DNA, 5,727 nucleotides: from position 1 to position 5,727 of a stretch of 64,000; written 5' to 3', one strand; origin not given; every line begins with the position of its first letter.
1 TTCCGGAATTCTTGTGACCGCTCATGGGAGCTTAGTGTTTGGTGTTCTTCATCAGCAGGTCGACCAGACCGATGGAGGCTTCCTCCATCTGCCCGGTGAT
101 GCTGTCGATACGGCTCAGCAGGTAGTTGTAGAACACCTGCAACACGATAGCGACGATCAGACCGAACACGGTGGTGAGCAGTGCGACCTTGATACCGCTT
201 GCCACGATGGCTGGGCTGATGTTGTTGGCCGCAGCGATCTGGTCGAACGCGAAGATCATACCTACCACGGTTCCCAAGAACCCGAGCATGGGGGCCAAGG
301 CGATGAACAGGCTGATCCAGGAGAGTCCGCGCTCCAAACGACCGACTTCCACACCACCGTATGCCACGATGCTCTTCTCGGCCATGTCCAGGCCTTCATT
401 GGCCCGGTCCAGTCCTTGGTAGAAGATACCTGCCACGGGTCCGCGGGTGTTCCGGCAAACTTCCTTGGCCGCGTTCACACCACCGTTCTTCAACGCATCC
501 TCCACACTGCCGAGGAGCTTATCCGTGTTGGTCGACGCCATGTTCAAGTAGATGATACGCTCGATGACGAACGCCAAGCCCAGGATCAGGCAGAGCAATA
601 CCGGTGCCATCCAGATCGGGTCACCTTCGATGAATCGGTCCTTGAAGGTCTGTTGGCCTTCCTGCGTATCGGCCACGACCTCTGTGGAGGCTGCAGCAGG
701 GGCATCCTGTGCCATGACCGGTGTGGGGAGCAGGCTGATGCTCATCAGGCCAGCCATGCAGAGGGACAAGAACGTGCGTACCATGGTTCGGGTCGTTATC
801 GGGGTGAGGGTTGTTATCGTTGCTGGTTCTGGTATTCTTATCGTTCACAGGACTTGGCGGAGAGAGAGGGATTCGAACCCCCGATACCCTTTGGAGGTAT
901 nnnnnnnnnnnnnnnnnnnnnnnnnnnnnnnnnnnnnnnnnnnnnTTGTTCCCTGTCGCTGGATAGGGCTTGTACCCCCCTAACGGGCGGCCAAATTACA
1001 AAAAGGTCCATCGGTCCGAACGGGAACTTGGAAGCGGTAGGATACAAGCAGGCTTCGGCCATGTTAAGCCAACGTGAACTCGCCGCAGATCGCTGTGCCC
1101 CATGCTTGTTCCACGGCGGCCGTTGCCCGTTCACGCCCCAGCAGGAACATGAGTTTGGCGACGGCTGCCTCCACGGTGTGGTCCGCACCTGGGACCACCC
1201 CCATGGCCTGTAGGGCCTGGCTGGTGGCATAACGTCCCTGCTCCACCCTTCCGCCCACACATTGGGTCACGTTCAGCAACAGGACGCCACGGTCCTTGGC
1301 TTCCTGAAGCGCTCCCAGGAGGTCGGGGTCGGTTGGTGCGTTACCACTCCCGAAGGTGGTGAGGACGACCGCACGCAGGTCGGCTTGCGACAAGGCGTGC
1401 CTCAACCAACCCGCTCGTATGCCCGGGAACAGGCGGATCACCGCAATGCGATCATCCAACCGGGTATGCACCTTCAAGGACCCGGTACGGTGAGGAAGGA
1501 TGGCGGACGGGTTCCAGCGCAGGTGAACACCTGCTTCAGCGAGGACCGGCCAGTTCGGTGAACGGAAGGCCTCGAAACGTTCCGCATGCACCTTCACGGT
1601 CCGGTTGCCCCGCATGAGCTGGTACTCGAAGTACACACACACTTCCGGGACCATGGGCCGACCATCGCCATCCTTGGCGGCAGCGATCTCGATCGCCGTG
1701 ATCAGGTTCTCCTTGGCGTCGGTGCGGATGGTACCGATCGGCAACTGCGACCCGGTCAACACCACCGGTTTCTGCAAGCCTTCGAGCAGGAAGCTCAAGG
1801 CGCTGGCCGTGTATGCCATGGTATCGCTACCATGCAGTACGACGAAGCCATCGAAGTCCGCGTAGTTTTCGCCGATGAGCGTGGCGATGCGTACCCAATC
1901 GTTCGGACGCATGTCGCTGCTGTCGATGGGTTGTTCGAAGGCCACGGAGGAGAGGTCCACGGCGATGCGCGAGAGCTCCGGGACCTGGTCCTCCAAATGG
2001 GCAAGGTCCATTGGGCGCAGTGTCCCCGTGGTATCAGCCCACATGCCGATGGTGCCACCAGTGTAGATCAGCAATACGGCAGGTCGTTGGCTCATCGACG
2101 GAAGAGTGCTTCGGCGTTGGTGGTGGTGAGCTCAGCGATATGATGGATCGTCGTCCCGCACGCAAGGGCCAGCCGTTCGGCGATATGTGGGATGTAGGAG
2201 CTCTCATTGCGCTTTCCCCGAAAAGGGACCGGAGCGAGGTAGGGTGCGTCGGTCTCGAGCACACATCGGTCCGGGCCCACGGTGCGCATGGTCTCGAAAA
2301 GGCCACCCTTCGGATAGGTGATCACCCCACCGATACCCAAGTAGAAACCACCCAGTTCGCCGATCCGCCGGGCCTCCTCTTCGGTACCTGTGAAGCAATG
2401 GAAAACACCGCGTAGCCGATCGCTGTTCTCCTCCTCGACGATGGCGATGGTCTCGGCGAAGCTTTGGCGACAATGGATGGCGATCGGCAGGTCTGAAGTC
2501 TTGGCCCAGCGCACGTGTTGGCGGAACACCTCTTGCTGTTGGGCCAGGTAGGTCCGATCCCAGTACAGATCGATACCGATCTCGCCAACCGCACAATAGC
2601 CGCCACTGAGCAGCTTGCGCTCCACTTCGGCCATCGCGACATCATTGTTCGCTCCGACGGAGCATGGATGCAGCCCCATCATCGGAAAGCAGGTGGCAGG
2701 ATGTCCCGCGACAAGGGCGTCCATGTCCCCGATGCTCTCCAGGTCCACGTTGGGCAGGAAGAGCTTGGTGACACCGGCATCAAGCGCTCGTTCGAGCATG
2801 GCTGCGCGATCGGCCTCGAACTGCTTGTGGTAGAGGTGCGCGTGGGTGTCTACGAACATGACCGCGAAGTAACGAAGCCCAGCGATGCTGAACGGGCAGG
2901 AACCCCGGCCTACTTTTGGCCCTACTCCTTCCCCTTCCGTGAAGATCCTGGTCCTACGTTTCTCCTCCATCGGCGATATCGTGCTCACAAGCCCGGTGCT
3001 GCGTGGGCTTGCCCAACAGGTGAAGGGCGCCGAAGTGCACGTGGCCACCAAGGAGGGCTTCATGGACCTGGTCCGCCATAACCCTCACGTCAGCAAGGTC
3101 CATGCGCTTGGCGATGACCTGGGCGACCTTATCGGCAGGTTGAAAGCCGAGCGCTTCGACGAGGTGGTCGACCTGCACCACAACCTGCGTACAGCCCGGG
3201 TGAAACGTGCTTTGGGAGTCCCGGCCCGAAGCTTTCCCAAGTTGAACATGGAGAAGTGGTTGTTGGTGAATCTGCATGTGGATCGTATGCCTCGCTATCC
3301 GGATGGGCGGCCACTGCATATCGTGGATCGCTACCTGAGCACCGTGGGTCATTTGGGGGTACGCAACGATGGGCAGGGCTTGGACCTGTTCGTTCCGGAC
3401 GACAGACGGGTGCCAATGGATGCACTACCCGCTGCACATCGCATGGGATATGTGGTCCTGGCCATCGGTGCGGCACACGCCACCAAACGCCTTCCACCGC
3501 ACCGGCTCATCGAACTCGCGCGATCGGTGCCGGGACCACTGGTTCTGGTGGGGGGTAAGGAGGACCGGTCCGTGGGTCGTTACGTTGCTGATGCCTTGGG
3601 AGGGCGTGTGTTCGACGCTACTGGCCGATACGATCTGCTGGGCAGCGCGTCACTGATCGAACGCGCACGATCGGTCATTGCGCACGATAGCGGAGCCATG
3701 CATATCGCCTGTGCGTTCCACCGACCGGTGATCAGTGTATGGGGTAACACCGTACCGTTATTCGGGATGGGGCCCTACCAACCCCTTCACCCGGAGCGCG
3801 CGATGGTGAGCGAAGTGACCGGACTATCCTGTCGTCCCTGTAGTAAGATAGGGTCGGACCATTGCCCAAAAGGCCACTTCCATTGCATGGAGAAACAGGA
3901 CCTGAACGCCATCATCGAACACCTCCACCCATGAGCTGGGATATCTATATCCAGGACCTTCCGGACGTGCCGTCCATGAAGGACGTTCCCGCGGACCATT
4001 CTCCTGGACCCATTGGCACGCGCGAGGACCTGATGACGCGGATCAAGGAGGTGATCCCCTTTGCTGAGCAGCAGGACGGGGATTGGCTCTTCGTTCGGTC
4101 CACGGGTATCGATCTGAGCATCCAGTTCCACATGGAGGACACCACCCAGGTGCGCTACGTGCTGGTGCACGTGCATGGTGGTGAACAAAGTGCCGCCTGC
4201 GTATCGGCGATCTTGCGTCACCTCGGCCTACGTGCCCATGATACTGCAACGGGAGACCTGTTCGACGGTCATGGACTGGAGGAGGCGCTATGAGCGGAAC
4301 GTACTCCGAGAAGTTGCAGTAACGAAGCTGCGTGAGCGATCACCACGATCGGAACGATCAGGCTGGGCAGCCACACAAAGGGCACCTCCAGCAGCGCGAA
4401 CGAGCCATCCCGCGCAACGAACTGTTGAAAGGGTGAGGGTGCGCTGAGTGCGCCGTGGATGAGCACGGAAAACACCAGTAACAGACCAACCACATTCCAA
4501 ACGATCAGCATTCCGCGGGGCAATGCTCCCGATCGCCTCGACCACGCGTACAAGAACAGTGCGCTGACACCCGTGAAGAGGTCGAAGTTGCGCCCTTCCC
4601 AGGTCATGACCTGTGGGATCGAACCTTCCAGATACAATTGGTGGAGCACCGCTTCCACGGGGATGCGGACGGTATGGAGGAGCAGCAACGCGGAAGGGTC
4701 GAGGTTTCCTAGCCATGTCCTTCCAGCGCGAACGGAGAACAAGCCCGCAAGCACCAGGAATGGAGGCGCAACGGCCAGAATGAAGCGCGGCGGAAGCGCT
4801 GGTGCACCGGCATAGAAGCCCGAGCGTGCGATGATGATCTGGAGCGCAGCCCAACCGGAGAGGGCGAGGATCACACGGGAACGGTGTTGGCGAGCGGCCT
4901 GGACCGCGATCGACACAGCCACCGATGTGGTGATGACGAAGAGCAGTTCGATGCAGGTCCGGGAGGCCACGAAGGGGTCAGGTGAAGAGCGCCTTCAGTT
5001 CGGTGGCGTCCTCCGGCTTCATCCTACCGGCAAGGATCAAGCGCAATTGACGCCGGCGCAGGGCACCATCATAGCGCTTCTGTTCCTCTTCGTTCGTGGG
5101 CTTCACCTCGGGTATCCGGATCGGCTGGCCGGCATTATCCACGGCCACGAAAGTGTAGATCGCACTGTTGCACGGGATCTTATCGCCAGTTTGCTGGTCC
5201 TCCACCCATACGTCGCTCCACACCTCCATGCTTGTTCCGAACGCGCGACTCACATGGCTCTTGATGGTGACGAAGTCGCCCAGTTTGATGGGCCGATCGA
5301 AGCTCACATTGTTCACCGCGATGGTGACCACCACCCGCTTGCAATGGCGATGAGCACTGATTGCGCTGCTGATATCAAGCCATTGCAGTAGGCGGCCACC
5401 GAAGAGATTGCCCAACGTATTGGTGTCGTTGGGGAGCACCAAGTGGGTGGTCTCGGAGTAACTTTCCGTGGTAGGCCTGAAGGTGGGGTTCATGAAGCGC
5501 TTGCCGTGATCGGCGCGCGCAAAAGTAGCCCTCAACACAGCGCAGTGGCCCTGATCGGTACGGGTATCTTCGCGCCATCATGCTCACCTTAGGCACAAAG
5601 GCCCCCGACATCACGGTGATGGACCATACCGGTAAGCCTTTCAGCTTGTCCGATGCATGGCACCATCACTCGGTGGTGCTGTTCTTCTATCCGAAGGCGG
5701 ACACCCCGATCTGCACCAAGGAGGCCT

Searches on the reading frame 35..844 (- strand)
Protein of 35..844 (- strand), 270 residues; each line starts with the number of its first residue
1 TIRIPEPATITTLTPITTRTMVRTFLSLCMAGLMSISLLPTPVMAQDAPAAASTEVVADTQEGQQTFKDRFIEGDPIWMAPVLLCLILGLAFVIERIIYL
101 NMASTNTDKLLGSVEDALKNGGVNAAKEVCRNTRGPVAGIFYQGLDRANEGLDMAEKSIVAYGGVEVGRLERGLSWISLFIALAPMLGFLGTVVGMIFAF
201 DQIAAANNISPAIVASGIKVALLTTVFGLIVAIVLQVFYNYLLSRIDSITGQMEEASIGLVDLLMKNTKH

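Call 27: search_protein_families(library=pfam, proteins=[window:35-844:-], max_evalue=0.001)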
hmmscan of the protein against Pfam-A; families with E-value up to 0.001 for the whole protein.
window:35-844:- (270 aa): 1 family
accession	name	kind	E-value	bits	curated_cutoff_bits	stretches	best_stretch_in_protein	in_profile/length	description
PF01618.21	MotA_ExbB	-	1.3e-27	96.5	22.9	1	136-254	5-126/127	MotA/TolQ/ExbB proton channel family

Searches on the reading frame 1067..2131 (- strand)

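Call 27: search_protein_families(library=pfam, proteins=[window:1067-2131:-], max_evalue=0.001)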
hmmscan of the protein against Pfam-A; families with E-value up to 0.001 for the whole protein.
window:1067-2131:- (355 aa): 2 families
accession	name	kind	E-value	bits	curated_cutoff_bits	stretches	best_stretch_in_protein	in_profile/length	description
PF00710.25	Asparaginase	-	8.5e-59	198.8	22.5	1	19-208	2-189/193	Asparaginase, N-terminal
PF17763.6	Asparaginase_C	-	9.1e-28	97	34.6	1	228-342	1-112/114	Glutaminase/Asparaginase C-terminal domain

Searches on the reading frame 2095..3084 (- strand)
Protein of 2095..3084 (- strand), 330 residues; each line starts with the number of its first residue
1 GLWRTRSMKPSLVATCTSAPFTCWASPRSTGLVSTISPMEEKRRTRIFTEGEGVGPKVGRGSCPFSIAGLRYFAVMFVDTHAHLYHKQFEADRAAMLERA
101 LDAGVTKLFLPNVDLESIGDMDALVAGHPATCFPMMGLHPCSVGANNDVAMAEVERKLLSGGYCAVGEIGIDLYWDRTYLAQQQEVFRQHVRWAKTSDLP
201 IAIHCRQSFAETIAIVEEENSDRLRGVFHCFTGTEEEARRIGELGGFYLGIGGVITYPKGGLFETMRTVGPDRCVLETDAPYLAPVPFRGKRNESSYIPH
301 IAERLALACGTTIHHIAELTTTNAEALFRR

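Call 27: search_protein_families(library=pfam, proteins=[window:2095-3084:-], max_evalue=0.001)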
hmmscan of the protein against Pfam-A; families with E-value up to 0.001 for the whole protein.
window:2095-3084:- (330 aa): 1 family
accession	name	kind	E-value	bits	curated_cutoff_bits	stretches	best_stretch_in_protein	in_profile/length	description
PF01026.27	TatD_DNase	-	2.6e-67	227.3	27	1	78-329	1-253/253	TatD related DNase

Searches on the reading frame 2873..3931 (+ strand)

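Call 27: search_protein_families(library=pfam, proteins=[window:2873-3931:+], max_evalue=0.001)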
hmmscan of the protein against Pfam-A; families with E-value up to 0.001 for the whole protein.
window:2873-3931:+ (353 aa): 1 family
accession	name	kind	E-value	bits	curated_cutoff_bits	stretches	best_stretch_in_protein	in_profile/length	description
PF01075.23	Glyco_transf_9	-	1.1e-16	61.4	22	1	86-325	4-238/247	Glycosyltransferase family 9 (heptosyltransferase)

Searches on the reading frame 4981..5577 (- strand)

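Call 27: search_protein_families(library=pfam, proteins=[window:4981-5577:-], max_evalue=0.001)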
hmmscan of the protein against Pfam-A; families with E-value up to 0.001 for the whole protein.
window:4981-5577:- (199 aa): 1 family
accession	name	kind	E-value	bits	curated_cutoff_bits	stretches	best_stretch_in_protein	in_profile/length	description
PF03061.28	4HBT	-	7.3e-15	55.5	20.6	1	56-130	2-77/79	Thioesterase superfamily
